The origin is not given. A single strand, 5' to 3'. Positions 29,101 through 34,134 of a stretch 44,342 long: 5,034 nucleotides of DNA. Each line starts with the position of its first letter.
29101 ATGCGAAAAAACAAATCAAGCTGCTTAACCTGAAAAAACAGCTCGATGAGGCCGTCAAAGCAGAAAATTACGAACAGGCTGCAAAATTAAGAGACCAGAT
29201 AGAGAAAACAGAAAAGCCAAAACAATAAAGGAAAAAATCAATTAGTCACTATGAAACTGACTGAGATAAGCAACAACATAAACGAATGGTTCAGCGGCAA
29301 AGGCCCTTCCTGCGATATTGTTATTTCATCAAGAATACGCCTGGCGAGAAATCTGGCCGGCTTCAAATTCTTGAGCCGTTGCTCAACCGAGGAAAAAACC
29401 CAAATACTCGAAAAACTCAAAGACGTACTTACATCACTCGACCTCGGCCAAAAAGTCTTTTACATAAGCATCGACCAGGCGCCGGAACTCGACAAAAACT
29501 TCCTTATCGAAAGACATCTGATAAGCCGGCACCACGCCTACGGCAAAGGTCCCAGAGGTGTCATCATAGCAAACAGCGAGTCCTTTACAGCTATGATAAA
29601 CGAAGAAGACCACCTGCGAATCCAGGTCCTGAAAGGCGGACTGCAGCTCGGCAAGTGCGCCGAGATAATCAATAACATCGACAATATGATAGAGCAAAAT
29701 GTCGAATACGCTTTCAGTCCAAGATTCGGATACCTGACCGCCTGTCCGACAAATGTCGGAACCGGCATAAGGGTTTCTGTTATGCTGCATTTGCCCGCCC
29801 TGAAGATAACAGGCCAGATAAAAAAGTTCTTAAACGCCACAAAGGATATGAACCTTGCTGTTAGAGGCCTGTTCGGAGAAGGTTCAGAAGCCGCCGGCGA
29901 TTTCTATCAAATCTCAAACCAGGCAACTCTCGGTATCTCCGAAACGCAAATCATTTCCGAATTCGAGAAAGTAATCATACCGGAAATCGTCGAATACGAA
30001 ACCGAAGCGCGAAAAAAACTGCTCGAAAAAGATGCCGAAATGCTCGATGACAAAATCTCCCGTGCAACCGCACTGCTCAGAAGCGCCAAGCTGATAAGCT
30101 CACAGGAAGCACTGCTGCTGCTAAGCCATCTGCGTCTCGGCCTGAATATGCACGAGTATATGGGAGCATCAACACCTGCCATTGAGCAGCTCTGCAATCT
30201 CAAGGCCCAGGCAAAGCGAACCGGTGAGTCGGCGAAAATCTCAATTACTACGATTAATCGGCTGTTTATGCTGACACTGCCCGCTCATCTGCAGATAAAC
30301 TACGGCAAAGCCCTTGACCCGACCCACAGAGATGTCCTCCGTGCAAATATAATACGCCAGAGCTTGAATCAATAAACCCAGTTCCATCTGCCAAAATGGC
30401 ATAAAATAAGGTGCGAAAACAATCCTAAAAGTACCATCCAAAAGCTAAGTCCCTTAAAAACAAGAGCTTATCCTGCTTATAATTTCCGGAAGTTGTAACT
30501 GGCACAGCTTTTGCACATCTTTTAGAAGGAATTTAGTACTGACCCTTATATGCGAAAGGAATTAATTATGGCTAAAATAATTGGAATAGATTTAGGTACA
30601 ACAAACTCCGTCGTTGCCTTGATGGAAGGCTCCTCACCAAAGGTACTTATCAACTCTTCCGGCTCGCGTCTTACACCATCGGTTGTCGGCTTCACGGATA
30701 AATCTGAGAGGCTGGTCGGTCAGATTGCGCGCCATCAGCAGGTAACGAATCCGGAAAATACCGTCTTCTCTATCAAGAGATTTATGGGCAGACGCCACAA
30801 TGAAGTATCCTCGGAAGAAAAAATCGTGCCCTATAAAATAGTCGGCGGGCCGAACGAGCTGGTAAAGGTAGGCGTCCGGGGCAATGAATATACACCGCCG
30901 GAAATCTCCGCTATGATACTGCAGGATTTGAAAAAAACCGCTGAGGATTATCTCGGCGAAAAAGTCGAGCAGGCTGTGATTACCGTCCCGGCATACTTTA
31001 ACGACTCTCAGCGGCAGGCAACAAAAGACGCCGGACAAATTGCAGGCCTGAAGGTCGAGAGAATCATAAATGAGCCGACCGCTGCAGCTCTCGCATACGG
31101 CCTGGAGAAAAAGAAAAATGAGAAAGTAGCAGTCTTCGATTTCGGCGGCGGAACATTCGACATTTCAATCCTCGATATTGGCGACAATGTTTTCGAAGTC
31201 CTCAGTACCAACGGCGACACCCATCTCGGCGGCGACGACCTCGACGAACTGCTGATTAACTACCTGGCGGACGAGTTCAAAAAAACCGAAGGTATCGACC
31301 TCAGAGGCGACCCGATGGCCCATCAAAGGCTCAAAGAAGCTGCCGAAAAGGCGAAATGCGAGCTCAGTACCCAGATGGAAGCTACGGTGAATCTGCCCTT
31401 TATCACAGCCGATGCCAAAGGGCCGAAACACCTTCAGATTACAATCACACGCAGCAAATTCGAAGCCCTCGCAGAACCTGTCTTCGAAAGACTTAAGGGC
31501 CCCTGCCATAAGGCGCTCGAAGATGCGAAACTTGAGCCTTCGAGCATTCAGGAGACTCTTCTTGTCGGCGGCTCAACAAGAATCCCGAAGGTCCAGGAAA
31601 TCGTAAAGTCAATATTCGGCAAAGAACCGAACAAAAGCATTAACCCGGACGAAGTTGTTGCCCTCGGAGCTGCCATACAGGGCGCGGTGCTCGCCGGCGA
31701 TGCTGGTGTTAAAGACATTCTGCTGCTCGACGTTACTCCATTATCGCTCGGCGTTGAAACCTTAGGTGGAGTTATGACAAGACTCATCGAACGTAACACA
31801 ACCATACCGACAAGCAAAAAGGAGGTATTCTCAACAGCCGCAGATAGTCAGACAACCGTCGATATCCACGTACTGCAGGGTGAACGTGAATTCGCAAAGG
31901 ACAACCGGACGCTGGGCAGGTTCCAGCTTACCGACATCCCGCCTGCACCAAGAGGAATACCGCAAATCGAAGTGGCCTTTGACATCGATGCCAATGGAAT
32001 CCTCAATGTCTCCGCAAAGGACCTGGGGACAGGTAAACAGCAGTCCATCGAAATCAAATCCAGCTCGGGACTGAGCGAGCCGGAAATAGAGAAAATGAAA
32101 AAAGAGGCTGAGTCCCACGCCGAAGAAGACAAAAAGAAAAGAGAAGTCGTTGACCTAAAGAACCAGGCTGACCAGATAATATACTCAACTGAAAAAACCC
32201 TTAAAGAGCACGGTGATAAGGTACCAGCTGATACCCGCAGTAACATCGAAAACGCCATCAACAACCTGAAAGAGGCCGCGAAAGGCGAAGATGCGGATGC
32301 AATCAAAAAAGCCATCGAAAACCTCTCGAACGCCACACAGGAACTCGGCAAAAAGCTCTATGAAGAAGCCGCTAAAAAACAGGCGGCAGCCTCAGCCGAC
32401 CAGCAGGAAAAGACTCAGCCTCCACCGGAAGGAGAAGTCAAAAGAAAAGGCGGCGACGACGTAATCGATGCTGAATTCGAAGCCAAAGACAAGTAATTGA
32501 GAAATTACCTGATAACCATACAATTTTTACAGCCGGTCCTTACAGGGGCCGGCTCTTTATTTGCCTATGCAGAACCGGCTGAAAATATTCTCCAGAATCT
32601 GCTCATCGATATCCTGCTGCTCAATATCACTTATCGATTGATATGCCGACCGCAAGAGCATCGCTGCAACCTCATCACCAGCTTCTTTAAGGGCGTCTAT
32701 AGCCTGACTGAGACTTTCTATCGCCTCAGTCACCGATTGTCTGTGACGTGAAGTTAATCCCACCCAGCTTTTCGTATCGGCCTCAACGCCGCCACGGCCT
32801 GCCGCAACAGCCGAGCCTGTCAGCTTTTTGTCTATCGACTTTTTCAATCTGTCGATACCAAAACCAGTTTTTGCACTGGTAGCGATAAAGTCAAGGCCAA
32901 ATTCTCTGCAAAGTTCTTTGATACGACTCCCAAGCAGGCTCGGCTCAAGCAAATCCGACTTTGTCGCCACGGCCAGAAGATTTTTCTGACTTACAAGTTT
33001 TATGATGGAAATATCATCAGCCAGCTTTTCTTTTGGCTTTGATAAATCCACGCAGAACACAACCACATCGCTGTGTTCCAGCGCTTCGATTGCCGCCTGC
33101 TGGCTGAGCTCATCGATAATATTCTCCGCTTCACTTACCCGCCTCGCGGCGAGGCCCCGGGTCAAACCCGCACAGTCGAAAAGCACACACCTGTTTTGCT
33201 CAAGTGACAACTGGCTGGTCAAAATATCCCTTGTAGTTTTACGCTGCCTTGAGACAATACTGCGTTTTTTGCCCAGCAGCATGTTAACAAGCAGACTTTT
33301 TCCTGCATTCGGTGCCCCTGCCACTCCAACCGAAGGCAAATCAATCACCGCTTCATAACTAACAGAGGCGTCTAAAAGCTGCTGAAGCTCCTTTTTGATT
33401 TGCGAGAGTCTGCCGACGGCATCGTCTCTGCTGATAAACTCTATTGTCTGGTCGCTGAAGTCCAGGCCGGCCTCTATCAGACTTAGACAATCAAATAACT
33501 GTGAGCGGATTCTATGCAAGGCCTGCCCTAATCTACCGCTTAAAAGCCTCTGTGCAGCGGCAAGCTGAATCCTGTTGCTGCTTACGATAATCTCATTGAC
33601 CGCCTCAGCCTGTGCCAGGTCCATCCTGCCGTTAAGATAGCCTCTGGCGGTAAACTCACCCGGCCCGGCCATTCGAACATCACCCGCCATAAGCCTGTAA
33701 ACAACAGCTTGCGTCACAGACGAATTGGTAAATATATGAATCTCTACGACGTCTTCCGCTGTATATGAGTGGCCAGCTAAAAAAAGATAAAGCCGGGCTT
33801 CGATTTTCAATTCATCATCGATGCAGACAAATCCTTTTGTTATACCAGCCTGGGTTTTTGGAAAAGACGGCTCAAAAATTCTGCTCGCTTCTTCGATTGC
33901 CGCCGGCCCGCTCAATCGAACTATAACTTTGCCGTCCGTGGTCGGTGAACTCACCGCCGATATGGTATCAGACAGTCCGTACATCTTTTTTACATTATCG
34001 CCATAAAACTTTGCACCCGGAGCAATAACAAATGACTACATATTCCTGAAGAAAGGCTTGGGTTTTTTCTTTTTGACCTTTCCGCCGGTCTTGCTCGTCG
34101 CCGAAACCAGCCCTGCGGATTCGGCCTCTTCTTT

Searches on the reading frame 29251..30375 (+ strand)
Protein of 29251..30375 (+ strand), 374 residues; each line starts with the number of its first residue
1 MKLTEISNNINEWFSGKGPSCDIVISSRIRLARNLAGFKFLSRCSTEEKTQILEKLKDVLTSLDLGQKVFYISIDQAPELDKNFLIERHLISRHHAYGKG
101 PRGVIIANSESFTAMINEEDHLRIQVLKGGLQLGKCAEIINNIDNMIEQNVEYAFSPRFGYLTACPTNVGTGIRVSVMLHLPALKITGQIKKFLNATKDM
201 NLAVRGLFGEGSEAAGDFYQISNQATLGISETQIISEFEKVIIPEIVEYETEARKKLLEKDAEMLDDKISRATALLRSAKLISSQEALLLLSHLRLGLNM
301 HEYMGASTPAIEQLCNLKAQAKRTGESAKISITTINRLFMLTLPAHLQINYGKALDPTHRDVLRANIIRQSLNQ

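Call 63: search_protein_families(library=pfam, proteins=[window:29251-30375:+], max_evalue=0.00001)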
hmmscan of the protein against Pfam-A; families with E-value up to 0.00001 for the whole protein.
window:29251-30375:+ (374 aa): 1 family
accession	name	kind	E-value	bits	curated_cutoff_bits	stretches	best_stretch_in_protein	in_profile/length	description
PF00217.24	ATP-gua_Ptrans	-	1.8e-65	220.6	22.4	1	52-252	2-202/203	ATP:guanido phosphotransferase, C-terminal catalytic domain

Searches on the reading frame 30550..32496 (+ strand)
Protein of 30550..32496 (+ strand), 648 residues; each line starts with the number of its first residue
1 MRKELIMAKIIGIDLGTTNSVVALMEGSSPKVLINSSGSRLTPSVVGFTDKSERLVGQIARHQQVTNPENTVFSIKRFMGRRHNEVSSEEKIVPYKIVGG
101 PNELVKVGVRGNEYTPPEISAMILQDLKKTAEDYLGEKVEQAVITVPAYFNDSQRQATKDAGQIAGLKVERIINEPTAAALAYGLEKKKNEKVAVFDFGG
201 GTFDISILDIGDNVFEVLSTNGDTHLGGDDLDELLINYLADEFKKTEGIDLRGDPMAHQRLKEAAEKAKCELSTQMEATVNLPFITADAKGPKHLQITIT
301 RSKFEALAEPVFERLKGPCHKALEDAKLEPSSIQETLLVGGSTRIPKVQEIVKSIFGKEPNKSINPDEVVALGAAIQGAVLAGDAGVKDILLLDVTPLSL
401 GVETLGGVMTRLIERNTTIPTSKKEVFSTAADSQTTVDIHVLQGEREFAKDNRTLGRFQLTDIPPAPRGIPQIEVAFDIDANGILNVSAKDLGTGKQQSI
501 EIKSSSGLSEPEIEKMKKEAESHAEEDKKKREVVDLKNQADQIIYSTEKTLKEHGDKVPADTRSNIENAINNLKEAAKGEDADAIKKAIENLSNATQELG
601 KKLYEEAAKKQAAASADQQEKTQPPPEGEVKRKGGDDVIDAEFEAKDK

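Call 63: search_protein_families(library=pfam, proteins=[window:30550-32496:+], max_evalue=0.00001)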
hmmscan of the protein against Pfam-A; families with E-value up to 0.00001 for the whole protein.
window:30550-32496:+ (648 aa): 2 families
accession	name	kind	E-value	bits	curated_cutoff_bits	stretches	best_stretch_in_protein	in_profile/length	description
PF00012.26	HSP70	-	2.9e-262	871.7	20.6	1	10-605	1-599/599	Hsp70 protein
PF06723.19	MreB_Mbl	-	4.7e-17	62.3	27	1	124-376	78-317/327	MreB/Mbl protein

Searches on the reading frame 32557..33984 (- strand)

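Call 63: search_protein_families(library=pfam, proteins=[window:32557-33984:-], max_evalue=0.00001)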
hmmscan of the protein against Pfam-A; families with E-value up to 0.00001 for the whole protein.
window:32557-33984:- (475 aa): 4 families
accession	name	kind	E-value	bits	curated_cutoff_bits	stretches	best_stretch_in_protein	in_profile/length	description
PF12631.12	MnmE_helical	-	8e-37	127.8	40.1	1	123-472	1-211/211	MnmE helical domain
PF10396.14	TrmE_N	-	3e-22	79.5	29.8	1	7-120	1-117/117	GTP-binding protein TrmE N-terminus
PF01926.29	MMR_HSR1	-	1.1e-18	67.9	21.9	1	219-342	2-113/113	50S ribosome-binding GTPase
PF02421.24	FeoB_N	-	4.1e-09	36.6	27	1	219-384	3-156/156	Ferrous iron transport protein B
